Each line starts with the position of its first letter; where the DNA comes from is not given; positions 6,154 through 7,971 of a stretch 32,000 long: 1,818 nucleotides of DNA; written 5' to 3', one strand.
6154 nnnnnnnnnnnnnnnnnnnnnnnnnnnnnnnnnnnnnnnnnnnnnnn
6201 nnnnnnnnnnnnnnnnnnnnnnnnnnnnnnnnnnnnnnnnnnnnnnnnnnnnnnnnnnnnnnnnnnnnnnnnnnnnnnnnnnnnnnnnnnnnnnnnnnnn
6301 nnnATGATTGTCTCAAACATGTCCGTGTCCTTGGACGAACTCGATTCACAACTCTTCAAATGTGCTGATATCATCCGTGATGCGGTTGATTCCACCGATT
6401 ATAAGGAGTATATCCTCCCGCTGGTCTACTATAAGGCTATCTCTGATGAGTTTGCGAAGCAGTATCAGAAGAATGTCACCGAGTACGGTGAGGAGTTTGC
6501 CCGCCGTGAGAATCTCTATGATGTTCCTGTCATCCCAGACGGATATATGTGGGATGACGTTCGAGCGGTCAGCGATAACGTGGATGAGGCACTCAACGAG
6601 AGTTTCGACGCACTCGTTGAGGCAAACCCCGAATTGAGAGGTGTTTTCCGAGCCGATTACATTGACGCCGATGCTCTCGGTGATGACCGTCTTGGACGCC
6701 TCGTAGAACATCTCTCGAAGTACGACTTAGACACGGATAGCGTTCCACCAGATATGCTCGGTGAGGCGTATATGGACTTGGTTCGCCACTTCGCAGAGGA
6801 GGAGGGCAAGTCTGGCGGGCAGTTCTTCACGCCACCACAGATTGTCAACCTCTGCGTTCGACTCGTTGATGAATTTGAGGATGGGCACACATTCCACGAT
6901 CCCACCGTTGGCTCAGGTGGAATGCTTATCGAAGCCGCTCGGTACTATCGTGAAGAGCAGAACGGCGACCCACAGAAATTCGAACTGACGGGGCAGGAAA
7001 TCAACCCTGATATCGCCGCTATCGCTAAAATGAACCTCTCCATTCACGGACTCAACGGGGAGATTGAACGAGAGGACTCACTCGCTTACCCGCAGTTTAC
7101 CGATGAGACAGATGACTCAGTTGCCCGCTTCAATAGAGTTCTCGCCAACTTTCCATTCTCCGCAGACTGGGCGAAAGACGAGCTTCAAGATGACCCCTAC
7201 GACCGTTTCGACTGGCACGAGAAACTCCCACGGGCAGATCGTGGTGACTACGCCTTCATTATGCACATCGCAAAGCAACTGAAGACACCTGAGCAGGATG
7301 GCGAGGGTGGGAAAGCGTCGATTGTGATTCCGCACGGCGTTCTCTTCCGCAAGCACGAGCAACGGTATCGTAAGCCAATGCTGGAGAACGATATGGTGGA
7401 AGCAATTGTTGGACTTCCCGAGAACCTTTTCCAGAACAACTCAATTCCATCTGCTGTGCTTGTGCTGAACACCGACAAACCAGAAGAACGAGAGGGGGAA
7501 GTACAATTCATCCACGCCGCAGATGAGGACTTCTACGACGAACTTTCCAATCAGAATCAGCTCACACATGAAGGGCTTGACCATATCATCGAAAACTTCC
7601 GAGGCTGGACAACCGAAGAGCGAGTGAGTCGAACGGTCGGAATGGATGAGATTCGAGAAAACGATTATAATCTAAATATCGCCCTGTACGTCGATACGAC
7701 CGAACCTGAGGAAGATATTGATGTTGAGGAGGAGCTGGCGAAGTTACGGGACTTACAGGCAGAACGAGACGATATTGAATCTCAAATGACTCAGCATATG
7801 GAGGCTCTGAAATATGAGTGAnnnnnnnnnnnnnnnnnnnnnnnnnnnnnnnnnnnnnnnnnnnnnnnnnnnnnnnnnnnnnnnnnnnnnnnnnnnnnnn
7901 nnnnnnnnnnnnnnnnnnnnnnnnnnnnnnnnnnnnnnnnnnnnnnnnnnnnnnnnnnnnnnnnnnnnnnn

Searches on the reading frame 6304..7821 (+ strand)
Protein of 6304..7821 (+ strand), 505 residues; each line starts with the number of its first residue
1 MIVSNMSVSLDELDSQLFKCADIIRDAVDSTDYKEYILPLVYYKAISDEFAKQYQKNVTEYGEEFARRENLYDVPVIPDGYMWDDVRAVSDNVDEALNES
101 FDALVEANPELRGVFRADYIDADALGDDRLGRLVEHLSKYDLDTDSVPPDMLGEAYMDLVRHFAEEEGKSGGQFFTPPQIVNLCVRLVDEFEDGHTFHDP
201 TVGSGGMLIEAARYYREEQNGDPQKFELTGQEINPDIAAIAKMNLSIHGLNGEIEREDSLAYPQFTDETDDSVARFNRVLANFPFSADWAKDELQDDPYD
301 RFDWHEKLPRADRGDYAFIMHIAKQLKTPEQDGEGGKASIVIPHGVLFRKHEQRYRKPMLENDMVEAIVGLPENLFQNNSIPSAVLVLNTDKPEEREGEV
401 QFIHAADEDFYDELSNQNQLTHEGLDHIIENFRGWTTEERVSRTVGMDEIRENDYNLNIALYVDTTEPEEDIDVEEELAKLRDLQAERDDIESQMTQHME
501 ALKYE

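Call 10: search_protein_families(library=pfam, proteins=[window:6304-7821:+], max_evalue=0.01)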
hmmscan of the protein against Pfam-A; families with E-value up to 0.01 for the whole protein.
window:6304-7821:+ (505 aa): 3 families
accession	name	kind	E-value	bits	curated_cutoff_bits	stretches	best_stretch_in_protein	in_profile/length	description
PF02384.22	N6_Mtase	-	1e-79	268.5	20.4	1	150-470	4-310/311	N-6 DNA Methylase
PF12161.14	HsdM_N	-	1.3e-21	78.1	24.5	1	13-136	1-134/135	HsdM N-terminal domain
PF01170.24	UPF0020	-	0.0001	22.5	22.3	1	191-286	26-132/197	RMKL-like, methyltransferase domain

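Call 14: find_related_loci(query=window:6304-7821:+, collection=genome_contigs, flank=10000)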
Query window:6304-7821:+ (505 aa) in genome_contigs; peptide patterns used: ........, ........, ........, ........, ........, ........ (x = any residue, [..] = any of these).
73 stretches matched a pattern; 45 encode a relative of the query (tblastn E <= 1e-3); 45 distinct loci.
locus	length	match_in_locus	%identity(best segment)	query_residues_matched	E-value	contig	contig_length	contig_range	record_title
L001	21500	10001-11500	86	6-505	0e+0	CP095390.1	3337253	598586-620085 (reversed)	Natribaculum breve strain TRM20010 chromosome, complete genome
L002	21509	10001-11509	83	4-505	0e+0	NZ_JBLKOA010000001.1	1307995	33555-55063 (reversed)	Halovenus halobia strain ZY30 ZY30_ctg001, whole genome shotgun sequence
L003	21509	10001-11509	83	6-505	0e+0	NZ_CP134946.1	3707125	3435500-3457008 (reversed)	Halobellus marinus strain DFY28 chromosome, complete genome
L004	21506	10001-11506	82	4-505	0e+0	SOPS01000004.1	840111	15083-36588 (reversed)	Halophilic archaeon SHRA6 Scaffold3_1, whole genome shotgun sequence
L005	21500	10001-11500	84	6-505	0e+0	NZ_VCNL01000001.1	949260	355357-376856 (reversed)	Halorubrum salsamenti strain Y69 scaffold1, whole genome shotgun sequence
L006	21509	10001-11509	81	4-505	0e+0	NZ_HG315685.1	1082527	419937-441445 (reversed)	Halopiger djelfimassiliensis strain IIH2, whole genome shotgun sequence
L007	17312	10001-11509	83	4-505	0e+0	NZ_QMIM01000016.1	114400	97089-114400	Halorubrum sp. 48-1-W NODE_10_length_114400_cov_9.43661, whole genome shotgun sequence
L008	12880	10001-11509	83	3-505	0e+0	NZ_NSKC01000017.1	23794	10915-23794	Halorubrum salipaludis strain WN019 contig17, whole genome shotgun sequence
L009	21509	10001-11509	83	4-505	0e+0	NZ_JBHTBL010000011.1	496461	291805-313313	Halorubrum rutilum strain CGMCC 1.12554 GCM70025291_4, whole genome shotgun sequence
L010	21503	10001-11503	81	6-505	0e+0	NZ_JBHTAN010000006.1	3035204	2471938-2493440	Natronoarchaeum sp. GCM10025321 strain FCH23 tig00046427_pilon, whole genome shotgun sequence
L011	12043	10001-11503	83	5-505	0e+0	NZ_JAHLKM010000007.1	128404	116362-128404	Natronomonas aquatica strain F2-12 NODE_8_length_128404_cov_206.575436, whole genome shotgun sequence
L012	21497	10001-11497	83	5-505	0e+0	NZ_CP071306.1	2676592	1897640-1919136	Actinarchaeum halophilum strain YIM 93972 chromosome 1, complete sequence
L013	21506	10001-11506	84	4-505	0e+0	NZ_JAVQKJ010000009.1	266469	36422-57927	Halobellus ordinarius strain ZY16 ZY16_ctg009, whole genome shotgun sequence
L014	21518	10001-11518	81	3-505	0e+0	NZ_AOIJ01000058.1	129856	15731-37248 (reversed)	Natrinema gari JCM 14663 contig_58, whole genome shotgun sequence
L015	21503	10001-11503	82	6-505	0e+0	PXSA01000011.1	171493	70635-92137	MAG: Halobacteriales archaeon QS_9_68_17 qs_9_scaffold_186, whole genome shotgun sequence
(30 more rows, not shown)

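Call 56: search_solved_structures(query=window:6304-7821:+, max_evalue=1e-10, show_alignments=1)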
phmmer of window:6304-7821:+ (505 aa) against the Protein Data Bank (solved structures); distinct sequences matched with E-value up to 1e-10: 10.
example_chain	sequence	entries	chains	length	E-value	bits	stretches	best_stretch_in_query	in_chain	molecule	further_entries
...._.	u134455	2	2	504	1.7e-82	281.3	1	12-482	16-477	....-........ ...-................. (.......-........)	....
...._A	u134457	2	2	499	2.9e-82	280.5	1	8-494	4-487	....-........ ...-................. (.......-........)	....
3lkd_A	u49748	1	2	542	1.9e-59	205.3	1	142-495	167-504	Type I restriction-modification system methyltransferase subunit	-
7bst_D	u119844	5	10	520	5.6e-44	154.3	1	12-492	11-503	Type I restriction enzyme EcoR124II M protein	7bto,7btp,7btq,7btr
3khk_A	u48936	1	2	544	3.7e-42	148.3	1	37-471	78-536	Type I restriction-modification system methylation subunit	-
3ufb_A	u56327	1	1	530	4.9e-17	65.4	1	151-378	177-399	Type I restriction-modification system methyltransferase subunit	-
2okc_A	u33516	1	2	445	3.6e-15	59.3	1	73-395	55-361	Type I restriction enzyme StySJI M protein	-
2ar0_A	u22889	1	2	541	7.8e-15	58.1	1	69-387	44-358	Type I restriction enzyme EcoKI M protein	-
2y7c_B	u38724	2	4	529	8e-15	58.1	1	69-387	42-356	TYPE I RESTRICTION ENZYME ECOKI M PROTEIN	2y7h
5ybb_A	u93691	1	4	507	3.9e-14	55.8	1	152-437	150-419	Type I restriction-modification system methyltransferase subunit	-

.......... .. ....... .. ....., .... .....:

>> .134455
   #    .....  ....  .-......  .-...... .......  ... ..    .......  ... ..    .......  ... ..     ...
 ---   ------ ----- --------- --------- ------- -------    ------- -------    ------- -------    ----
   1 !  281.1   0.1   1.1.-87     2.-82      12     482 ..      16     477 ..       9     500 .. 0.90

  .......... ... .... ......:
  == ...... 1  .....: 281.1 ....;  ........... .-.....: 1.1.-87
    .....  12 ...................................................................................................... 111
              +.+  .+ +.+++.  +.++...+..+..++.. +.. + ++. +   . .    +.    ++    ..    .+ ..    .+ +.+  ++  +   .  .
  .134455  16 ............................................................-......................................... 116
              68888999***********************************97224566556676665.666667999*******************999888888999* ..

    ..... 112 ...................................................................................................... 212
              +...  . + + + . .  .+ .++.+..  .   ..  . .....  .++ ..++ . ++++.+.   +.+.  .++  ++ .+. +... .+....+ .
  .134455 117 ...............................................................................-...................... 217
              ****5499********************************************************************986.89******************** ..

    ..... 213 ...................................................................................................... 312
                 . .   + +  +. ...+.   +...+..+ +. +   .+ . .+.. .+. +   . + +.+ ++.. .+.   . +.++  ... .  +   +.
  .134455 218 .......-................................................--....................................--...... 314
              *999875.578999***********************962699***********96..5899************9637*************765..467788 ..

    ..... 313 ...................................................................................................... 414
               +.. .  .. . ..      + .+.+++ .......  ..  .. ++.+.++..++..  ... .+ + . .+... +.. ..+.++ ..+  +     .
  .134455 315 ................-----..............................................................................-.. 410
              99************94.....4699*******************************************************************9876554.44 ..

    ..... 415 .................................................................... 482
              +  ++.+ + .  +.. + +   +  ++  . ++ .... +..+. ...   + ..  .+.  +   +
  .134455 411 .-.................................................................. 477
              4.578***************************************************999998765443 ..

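Call 67: list_cluster_members(proteins=[window:6304-7818:+, window:7814-9085:+, window:9090-9359:+, window:9355-10707:+, window:10703-13672:+])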
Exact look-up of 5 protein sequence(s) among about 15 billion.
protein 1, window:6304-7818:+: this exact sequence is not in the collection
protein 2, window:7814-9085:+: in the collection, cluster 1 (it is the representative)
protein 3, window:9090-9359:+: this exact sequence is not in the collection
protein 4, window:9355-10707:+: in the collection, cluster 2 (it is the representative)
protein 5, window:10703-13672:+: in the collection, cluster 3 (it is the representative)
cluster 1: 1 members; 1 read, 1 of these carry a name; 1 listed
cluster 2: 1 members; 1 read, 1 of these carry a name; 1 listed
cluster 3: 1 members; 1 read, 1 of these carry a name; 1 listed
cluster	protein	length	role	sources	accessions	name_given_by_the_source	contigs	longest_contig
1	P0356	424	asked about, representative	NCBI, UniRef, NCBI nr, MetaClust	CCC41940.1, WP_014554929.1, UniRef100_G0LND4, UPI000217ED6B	restriction endonuclease subunit S [Haloquadratum walsbyi] | Type I site-specific deoxyribonuclease subunit RmeS n=1 Tax=Haloquadratum walsbyi (strain ... | status=active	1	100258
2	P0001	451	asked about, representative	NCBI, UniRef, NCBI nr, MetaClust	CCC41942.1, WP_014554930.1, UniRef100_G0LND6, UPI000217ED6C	restriction endonuclease subunit S [Haloquadratum walsbyi] | Type I site-specific deoxyribonuclease subunit RmeS n=1 Tax=Haloquadratum walsbyi (strain ... | status=active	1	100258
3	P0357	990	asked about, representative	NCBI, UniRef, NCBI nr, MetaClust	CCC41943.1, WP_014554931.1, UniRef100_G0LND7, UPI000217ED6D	type I restriction endonuclease subunit R [Haloquadratum walsbyi] | type I site-specific deoxyribonuclease n=1 Tax=Haloquadratum walsbyi (strain DSM 16854 / ... | status=active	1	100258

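Call 68: list_cluster_members(proteins=[window:9132-9359:+, window:9183-9359:+, window:6319-7818:+])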
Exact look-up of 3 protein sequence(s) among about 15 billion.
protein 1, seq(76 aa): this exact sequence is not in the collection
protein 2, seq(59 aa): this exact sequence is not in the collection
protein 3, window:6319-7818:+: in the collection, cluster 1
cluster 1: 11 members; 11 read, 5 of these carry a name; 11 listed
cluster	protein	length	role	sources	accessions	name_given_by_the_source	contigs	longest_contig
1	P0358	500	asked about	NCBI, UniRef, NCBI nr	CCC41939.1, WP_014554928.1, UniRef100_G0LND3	type I restriction-modification system subunit M [Haloquadratum walsbyi] | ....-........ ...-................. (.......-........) n=1 Tax=Haloquadratum walsbyi ... | class I SAM-dependent DNA methyltransferase [Haloquadratum walsbyi]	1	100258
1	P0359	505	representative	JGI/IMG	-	-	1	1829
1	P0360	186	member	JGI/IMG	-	type I restriction enzyme M protein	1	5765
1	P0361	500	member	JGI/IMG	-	type I restriction enzyme M protein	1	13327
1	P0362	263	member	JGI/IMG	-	type I restriction enzyme M protein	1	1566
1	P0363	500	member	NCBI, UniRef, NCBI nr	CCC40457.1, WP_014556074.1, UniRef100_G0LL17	type I restriction-modification system subunit M [Haloquadratum walsbyi] | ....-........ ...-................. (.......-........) n=1 Tax=Haloquadratum walsbyi ... | class I SAM-dependent DNA methyltransferase [Haloquadratum walsbyi]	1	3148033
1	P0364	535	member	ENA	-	-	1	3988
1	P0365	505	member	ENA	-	-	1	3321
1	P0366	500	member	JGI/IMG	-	-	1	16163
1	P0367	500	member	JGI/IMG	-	-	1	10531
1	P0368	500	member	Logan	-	-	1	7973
